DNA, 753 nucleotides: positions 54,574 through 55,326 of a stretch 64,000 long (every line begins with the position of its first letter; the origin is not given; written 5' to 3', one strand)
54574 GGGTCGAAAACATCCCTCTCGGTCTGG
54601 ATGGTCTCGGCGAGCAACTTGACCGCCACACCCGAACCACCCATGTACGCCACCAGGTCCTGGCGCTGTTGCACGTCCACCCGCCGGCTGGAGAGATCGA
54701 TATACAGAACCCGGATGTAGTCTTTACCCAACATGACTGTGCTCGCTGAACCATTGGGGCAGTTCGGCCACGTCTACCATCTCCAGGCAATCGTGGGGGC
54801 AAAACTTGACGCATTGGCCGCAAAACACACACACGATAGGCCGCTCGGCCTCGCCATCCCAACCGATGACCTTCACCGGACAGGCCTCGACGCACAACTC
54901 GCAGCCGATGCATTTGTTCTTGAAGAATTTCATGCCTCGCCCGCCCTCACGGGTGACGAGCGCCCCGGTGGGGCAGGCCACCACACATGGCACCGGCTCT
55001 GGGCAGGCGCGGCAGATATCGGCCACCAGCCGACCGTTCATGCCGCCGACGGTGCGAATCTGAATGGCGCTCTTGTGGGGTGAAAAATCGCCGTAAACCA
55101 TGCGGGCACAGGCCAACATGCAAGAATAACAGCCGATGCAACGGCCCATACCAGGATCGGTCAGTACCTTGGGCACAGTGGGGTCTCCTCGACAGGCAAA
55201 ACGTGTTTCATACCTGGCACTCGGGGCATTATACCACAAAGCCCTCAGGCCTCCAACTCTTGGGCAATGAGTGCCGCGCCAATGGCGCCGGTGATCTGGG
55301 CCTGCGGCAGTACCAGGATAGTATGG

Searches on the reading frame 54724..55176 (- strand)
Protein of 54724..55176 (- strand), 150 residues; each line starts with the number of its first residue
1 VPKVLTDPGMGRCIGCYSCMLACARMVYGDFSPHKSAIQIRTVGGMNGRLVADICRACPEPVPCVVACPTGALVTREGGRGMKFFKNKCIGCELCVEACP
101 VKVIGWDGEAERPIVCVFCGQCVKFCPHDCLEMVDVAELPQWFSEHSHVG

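Call 4: search_protein_families(library=pfam, proteins=[window:54724-55176:-])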
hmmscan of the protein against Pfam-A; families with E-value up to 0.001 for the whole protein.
window:54724-55176:- (150 aa): 14 families
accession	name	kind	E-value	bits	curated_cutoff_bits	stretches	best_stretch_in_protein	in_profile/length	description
PF12838.12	Fer4_7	-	1.1e-16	61.4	27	3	88-130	1-52/52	4Fe-4S dicluster domain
PF13187.11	Fer4_9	-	2.5e-14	53.4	27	2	55-104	2-52/52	4Fe-4S dicluster domain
PF00037.32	Fer4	-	1.2e-13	50.7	21.1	2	84-104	3-23/24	4Fe-4S binding domain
PF13237.11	Fer4_10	-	1.9e-11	44.1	25.5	1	51-100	5-53/53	4Fe-4S dicluster domain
PF14697.11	Fer4_21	-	1.1e-10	41.9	35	1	62-103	12-56/59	4Fe-4S dicluster domain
PF12797.12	Fer4_2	-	4.4e-10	39.3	24.5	1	83-101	4-22/22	4Fe-4S binding domain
PF12837.12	Fer4_6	-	1e-09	38.3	25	1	83-104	3-24/24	4Fe-4S binding domain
PF12800.12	Fer4_4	-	2.9e-09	36.9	24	0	87-101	2-16/17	4Fe-4S binding domain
PF13484.11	Fer4_16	-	7.7e-09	36.6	30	0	88-106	1-19/66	4Fe-4S double cluster binding domain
PF12798.12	Fer4_3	-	3.1e-06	28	27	0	89-102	1-14/15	4Fe-4S binding domain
PF13534.11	Fer4_17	-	6.5e-06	27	22.2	0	12-71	1-59/61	4Fe-4S dicluster domain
PF13183.11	Fer4_8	-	1.1e-05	26.3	27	0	10-71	2-67/68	4Fe-4S dicluster domain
PF13247.11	Fer4_11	-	3.4e-05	24.4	26.2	1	50-130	5-94/100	4Fe-4S dicluster domain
PF25160.1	LdpA_Fe-S-bd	-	4.9e-05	23.5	27.6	1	61-104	6-43/49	LdpA Fe-S cluster-binding domain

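Call 5: search_protein_families(library=ncbifam, proteins=[window:54724-55176:-])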
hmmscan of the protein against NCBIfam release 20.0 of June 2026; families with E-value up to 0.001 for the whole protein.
window:54724-55176:- (150 aa): 58 families (the best 25 are shown)
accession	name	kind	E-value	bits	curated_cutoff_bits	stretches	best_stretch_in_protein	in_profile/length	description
NF045766.1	PhenlGlyoxDHPadI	equivalog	1.2e-16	60.5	700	1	11-145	12-147/443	NADH-dependent phenylglyoxylate dehydrogenase subunit beta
NF007382.0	PRK09898.1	equivalog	4.3e-15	55.8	213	1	11-138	66-205/208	ferredoxin-like protein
NF006221.0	PRK08348.1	subfamily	1.2e-11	44.4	124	2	82-135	39-96/136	NADH-plastoquinone oxidoreductase subunit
NF045874.1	Vhu_polyferre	exception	5.2e-11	41.9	600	1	56-141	30-114/381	F420-non-reducing hydrogenase associated-polyferredoxin VhuB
NF041715.1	arsenate_red_ArrB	equivalog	5.6e-11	42.4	450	1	11-107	10-107/233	arsenate respiratory reductase iron-sulfur subunit ArrB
NF003475.0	PRK05113.1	equivalog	1.1e-10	41.7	203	2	87-141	113-170/190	electron transport complex subunit RsxB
NF011569.0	PRK14993.1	equivalog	3.3e-10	39.8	416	1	10-119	50-162/244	tetrathionate reductase subunit TtrB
TIGR01944.1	rnfB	subfamily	5.1e-10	39.2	68.7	2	88-140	114-169/190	RnfABCDGE type electron transport complex subunit B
NF009451.0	PRK12809.1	equivalog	6.1e-10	38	1154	1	11-139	10-142/639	formate-dependent uric acid utilization protein YgfT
NF004537.0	PRK05888.1-3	equivalog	6.7e-10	38.8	163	2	115-139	114-138/204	NADH-quinone oxidoreductase subunit NuoI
TIGR00403.1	ndhI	equivalog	1.2e-09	38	302.35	1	62-141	36-129/183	NAD(P)H-quinone oxidoreductase subunit I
TIGR01971.1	NuoI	subfamily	4.7e-09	35.9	113.05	1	86-139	41-106/121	NADH-quinone oxidoreductase, chain I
NF009408.0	PRK12769.1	equivalog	5e-09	34.8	1003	1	12-139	11-150/659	formate-dependent uric acid utilization protein AegA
NF004541.0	PRK05888.2-2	equivalog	5.3e-09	36.1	217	1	68-139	41-119/168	NADH-quinone oxidoreductase subunit NuoI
NF005503.0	PRK07118.1-2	equivalog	9.4e-09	34.9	252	2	86-135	137-188/292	RnfABCDGE type electron transport complex subunit B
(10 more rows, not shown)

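Call 41: search_solved_structures(query=window:54724-55176:-, max_evalue=0.001)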
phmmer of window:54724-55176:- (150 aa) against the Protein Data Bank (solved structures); distinct sequences matched with E-value up to 0.001: 68 (the best 60 are shown).
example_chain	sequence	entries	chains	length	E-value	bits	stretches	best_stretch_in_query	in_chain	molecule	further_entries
9sfi_O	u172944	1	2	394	4.2e-19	72.3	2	86-133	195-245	Ferredoxin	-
9sw6_G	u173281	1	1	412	6.9e-17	65.1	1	83-133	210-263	Polyferredoxin protein MvhB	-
9mqx_E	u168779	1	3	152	1.8e-14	57.2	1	11-135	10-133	Fe-S-cluster-containing hydrogenase subunit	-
9grx_I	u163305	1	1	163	2.1e-13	53.7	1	61-142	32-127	NAD(P)H-quinone oxidoreductase subunit I, chloroplastic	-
8c0z_C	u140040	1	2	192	2.5e-12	50.2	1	11-136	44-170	Iron-sulfur cluster-binding protein potential subunit of aldehyde oxidoreductase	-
7wfg_I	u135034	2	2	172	7e-12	48.8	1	61-140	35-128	NAD(P)H-quinone oxidoreductase subunit I, chloroplastic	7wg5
7eu3_I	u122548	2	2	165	1.7e-11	47.6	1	62-142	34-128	NAD(P)H-quinone oxidoreductase subunit I, chloroplastic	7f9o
7qv7_A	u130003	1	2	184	2.5e-11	47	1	4-106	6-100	Hydrogen dependent carbon dioxide reductase subunit HycB3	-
6cz7_B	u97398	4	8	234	9.7e-11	45.1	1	10-108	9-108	4Fe-4S ferredoxin, iron-sulfur binding domain protein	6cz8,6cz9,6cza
6x1o_B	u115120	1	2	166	1.4e-10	44.6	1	11-134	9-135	Oxidoreductase, Fe-S subunit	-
6x6u_B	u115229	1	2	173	1.5e-10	44.4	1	11-134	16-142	Oxidoreductase, Fe-S subunit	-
6hum_I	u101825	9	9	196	1.8e-09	40.9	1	63-141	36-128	NAD(P)H-quinone oxidoreductase subunit I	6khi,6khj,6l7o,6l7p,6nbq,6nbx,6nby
2ivf_B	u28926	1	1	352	6.9e-09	39.1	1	51-121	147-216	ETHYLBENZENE DEHYDROGENASE BETA-SUBUNIT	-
8e9g_I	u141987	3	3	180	4.6e-08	36.4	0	82-109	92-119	NADH-quinone oxidoreductase subunit I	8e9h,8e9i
7z0s_B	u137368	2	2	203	1.7e-07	34.5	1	12-113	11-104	Formate hydrogenlyase subunit 2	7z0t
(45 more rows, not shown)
